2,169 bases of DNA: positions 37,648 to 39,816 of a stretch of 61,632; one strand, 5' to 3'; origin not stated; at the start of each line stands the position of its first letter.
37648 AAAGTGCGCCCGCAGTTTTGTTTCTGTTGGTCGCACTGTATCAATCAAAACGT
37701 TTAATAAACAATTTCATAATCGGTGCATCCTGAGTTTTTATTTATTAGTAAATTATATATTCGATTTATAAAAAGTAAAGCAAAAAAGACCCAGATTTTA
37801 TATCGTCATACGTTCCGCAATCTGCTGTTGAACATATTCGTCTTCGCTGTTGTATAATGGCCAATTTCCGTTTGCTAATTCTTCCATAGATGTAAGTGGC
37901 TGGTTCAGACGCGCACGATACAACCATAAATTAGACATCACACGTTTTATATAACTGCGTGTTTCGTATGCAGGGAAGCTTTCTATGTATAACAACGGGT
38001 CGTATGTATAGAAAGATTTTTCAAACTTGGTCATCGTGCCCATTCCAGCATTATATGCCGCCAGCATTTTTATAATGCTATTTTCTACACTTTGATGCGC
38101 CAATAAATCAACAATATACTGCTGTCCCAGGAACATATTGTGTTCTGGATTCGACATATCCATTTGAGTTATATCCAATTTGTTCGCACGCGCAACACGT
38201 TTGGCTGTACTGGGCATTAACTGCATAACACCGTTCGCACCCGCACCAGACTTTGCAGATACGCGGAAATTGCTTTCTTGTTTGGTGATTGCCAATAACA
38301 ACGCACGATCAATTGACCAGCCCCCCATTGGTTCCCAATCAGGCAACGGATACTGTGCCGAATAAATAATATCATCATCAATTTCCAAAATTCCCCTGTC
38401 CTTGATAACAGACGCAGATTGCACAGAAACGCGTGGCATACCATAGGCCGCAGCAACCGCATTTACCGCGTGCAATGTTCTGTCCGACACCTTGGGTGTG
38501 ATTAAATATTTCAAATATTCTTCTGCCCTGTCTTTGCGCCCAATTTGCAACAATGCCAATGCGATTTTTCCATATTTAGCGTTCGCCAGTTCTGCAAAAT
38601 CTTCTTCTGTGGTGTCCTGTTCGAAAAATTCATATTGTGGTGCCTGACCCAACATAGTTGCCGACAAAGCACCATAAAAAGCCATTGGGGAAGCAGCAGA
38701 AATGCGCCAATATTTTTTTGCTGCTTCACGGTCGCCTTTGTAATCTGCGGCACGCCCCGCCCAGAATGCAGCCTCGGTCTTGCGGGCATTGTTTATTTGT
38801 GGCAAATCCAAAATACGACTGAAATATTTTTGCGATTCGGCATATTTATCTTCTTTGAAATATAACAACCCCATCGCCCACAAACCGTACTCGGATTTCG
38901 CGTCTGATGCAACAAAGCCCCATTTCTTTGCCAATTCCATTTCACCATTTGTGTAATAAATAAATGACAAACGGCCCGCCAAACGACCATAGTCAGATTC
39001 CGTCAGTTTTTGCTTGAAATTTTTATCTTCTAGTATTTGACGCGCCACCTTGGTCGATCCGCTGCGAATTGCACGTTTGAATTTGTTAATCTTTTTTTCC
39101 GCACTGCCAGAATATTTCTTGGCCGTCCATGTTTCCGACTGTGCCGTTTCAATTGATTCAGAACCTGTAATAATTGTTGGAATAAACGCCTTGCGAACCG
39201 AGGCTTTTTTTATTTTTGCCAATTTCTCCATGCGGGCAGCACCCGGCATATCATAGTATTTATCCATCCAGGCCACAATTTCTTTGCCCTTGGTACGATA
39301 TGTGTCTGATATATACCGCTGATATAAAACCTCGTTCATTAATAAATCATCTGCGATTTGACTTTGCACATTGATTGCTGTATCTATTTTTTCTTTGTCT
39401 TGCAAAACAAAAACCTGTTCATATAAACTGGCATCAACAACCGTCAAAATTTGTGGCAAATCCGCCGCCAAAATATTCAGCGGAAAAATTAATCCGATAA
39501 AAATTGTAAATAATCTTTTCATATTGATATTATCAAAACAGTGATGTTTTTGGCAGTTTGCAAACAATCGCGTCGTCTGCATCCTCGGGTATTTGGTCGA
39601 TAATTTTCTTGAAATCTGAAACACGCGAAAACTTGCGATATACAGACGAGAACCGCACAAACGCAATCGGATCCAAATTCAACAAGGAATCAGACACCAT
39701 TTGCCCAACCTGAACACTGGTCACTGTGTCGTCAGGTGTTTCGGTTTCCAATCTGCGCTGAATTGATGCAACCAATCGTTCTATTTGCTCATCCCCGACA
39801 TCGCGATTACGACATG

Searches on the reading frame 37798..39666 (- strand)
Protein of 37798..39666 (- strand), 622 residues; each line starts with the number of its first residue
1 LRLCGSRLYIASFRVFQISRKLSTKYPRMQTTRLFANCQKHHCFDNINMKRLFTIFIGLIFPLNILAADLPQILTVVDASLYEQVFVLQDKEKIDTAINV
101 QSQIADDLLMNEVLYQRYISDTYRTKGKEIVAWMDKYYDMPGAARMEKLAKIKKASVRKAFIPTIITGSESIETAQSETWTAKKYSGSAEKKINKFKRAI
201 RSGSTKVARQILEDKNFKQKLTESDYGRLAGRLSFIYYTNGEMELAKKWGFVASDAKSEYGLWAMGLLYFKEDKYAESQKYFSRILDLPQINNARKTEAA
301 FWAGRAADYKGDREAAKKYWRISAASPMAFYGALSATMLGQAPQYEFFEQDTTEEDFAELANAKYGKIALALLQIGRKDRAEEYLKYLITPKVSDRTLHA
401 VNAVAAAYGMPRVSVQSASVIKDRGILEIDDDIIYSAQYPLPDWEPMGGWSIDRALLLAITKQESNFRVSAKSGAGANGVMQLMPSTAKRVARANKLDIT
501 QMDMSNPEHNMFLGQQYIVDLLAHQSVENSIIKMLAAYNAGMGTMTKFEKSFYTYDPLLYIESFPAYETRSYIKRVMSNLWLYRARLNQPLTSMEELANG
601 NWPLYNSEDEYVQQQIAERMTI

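Call 13: search_protein_families(library=pfam, proteins=[window:37798-39666:-], max_evalue=0.00001)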
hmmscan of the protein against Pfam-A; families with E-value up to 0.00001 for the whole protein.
window:37798-39666:- (622 aa): 1 family
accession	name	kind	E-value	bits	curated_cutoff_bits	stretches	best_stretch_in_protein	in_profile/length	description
PF01464.25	SLT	-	4.7e-22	78.2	21.3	1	450-555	10-111/117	Transglycosylase SLT domain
